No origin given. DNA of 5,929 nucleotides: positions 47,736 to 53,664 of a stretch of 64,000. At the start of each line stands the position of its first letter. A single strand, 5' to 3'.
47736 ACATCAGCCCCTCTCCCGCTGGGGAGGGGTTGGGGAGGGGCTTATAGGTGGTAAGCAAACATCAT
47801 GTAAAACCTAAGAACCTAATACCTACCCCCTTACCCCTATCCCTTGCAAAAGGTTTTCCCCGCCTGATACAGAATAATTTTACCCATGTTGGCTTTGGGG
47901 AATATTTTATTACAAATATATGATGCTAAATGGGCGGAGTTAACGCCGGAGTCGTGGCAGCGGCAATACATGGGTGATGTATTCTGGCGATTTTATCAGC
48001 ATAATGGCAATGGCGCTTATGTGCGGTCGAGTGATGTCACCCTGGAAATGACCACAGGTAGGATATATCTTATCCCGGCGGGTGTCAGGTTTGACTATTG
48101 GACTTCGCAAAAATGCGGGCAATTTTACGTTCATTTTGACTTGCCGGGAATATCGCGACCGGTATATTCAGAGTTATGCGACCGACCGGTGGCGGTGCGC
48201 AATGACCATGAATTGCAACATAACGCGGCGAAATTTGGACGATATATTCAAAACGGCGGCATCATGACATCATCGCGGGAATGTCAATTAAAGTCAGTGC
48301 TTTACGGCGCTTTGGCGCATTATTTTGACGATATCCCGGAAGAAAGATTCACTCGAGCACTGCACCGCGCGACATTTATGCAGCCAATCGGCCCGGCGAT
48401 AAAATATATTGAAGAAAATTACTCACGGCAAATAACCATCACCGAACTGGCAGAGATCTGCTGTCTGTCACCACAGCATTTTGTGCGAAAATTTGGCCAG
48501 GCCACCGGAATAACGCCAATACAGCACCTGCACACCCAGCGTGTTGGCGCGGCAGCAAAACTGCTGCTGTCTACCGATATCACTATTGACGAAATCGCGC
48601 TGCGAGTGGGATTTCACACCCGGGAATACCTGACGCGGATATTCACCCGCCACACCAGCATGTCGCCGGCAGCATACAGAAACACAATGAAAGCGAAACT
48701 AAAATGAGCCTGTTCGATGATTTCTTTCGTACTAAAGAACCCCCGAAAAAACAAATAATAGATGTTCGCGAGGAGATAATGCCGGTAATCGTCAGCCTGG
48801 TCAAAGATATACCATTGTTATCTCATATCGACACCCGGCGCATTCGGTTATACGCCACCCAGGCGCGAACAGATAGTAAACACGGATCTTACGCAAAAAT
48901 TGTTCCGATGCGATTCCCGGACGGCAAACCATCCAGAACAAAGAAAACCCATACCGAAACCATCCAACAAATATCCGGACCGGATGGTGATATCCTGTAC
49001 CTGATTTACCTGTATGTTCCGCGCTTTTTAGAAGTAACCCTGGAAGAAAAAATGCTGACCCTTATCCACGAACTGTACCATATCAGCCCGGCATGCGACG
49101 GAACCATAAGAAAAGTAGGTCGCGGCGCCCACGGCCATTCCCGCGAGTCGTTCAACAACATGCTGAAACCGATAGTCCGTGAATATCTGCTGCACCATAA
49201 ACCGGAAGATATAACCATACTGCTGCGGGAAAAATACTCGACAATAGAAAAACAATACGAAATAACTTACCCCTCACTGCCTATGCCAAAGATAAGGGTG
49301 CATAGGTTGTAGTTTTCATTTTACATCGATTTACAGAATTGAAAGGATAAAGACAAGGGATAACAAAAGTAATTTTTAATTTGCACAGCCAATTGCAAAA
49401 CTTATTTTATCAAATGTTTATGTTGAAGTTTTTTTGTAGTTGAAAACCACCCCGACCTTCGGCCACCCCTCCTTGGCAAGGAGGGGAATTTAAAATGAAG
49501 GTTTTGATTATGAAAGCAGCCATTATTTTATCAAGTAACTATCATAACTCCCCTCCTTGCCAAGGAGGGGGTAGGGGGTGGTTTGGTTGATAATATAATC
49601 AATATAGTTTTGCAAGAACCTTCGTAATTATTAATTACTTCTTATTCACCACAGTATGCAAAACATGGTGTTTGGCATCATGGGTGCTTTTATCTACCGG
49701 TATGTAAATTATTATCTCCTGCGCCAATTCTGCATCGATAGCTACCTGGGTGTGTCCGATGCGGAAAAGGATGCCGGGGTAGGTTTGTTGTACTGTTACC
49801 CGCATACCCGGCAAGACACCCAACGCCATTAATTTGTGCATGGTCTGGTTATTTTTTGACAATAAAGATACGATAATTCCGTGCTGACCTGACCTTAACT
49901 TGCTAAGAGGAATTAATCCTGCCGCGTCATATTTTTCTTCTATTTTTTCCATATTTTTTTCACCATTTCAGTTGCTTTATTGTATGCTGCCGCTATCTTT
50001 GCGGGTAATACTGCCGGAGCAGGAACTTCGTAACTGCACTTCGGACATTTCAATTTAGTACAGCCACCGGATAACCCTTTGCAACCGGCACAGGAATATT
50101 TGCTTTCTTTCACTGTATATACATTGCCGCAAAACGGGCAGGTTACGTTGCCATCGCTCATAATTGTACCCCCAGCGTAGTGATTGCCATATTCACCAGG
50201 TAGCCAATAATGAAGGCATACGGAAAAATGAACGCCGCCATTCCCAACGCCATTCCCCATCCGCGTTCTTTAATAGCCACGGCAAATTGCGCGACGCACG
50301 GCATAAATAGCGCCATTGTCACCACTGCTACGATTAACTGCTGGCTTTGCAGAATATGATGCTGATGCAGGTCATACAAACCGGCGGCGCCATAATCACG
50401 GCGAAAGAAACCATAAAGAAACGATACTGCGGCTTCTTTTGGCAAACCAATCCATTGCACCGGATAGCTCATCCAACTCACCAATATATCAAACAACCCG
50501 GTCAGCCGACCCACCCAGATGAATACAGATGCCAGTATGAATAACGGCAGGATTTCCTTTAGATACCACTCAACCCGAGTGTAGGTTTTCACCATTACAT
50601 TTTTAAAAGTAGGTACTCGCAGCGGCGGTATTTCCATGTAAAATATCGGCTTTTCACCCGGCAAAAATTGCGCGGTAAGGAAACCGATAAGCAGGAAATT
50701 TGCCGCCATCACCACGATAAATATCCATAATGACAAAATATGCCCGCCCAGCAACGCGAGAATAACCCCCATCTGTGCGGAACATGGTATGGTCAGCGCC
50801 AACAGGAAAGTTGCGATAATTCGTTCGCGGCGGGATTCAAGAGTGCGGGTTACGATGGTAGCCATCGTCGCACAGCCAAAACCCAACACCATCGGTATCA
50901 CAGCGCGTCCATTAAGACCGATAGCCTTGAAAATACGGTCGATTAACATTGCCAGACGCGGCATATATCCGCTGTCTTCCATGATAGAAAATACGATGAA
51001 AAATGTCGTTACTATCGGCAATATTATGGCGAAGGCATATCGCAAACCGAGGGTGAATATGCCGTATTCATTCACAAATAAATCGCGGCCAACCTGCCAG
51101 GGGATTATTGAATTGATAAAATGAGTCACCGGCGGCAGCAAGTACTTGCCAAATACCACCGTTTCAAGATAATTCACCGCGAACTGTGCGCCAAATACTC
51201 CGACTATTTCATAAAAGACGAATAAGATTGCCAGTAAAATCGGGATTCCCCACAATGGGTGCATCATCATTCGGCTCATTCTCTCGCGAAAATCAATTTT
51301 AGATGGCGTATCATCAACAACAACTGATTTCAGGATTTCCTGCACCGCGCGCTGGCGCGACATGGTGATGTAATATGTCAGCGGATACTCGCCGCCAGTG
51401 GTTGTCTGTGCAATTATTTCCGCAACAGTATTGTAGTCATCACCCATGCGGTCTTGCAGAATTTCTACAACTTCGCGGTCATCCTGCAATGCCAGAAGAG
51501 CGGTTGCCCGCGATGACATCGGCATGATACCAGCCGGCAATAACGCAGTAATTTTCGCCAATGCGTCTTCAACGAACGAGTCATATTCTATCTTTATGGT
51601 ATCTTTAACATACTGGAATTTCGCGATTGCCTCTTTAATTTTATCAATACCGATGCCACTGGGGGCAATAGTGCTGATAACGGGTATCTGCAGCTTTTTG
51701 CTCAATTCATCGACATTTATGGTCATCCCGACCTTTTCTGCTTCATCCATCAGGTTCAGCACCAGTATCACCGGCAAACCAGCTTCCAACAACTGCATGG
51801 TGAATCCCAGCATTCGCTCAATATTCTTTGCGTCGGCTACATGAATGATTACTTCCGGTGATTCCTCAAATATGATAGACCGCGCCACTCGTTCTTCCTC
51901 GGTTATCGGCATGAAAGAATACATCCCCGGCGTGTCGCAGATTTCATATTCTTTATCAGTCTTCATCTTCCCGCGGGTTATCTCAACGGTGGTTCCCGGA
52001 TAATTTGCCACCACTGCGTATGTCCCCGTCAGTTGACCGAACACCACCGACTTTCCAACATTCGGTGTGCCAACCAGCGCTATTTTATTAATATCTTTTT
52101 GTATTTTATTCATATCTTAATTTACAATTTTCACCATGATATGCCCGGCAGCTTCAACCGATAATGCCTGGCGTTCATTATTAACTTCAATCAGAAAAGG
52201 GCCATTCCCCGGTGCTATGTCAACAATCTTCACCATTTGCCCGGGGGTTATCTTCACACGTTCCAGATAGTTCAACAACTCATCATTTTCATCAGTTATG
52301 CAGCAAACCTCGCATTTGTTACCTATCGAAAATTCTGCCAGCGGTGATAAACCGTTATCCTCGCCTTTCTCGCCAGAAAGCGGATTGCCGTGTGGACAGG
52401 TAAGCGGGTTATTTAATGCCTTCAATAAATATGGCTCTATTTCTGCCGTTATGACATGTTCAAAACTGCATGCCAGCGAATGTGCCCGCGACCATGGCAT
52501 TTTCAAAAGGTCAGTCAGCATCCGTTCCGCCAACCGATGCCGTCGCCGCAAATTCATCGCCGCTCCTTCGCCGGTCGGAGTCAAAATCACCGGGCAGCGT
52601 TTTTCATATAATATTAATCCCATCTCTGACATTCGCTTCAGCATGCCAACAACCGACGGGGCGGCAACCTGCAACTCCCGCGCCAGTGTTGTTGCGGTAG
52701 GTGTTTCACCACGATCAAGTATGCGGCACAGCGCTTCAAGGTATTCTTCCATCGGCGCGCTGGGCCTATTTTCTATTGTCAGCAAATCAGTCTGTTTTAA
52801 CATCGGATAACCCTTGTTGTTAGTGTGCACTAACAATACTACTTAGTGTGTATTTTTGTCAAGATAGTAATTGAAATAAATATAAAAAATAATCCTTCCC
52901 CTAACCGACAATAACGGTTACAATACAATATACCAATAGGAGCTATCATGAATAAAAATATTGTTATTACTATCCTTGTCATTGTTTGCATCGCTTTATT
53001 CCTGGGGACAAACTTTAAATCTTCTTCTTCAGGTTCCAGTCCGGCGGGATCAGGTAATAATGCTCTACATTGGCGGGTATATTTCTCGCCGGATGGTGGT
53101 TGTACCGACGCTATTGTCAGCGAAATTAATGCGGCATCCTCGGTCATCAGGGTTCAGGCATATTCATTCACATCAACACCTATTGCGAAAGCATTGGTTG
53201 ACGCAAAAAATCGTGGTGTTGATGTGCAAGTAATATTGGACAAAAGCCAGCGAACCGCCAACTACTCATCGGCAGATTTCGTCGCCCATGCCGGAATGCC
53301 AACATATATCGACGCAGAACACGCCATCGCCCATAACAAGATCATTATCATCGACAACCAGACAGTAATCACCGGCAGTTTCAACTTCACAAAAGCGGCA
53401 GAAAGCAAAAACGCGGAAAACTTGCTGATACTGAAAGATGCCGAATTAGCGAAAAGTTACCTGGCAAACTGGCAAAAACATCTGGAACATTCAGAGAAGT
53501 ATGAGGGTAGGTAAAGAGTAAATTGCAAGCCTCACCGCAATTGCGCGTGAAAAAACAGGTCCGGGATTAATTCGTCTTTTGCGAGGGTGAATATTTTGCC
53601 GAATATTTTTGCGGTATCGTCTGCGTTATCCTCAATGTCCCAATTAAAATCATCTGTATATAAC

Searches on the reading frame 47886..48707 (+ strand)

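Call 55: search_protein_families(library=pfam, proteins=[window:47886-48707:+], max_evalue=0.00001)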
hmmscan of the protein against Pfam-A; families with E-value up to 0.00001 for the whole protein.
window:47886-48707:+ (273 aa): 2 families
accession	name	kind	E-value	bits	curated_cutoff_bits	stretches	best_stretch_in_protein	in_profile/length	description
PF00165.29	HTH_AraC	-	2.1e-22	79.2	26.6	2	175-216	1-42/42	Bacterial regulatory helix-turn-helix proteins, AraC family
PF12833.13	HTH_18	-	1.2e-20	74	33.6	1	188-266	1-79/80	Helix-turn-helix domain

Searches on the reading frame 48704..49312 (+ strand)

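Call 55: search_protein_families(library=pfam, proteins=[window:48704-49312:+], max_evalue=0.00001)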
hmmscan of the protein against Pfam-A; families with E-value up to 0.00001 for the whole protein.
window:48704-49312:+ (202 aa): 1 family
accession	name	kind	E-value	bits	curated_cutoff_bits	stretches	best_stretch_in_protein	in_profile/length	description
PF18894.6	PhageMetallopep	-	3.8e-06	27.4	23.7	1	24-155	8-120/134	Putative phage metallopeptidase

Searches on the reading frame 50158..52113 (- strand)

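Call 55: search_protein_families(library=pfam, proteins=[window:50158-52113:-], max_evalue=0.00001)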
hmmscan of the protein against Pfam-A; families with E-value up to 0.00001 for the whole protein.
window:50158-52113:- (651 aa): 5 families
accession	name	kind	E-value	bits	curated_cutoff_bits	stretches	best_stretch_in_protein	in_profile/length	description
PF02421.24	FeoB_N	-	1.1e-55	187.8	27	1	10-163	2-156/156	Ferrous iron transport protein B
PF07670.19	Gate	-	3.5e-33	114.6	29.6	2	363-456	3-102/104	Nucleoside recognition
PF01926.29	MMR_HSR1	-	2.2e-20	73.3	21.9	1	10-120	1-112/113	50S ribosome-binding GTPase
PF07664.17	FeoB_C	-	1.2e-10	41.3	26.6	1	464-513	3-54/54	Ferrous iron transport protein B C terminus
PF17910.6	FeoB_Cyto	-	1.9e-09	38.2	23.4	1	177-265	1-89/90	FeoB cytosolic helical domain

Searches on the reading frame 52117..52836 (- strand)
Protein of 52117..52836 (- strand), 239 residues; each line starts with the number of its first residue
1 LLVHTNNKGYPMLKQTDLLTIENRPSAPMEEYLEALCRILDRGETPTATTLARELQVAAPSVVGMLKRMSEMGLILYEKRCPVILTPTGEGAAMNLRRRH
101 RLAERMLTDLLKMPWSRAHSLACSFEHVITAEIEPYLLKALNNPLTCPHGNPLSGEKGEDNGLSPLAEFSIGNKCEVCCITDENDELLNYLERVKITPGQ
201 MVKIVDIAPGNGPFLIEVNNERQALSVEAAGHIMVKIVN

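Call 55: search_protein_families(library=pfam, proteins=[window:52117-52836:-], max_evalue=0.00001)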
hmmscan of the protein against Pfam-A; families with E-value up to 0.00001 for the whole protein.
window:52117-52836:- (239 aa): 3 families
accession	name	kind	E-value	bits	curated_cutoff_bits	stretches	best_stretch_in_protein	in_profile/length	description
PF02742.21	Fe_dep_repr_C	-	2.5e-21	75.9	27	1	86-152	1-67/70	Iron dependent repressor, metal binding and dimerisation domain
PF04023.20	FeoA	-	1.1e-15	57.8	23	1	165-236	2-73/74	FeoA domain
PF01325.25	Fe_dep_repress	-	6.1e-12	46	26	1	28-80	5-57/60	Iron dependent repressor, N-terminal DNA binding domain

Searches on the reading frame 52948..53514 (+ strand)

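Call 56: search_protein_families(library=pfam, proteins=[window:52948-53514:+], max_evalue=0.00001)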
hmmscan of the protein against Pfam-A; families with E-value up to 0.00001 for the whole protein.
window:52948-53514:+ (188 aa): 2 families
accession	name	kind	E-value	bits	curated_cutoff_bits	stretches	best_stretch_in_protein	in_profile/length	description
PF13091.12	PLDc_2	-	2.9e-28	98.8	27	1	56-175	1-128/132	PLD-like domain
PF07894.18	SACK1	-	1e-08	35.5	21.4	0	41-104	111-179/274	Scaffolding anchor of CK1 domain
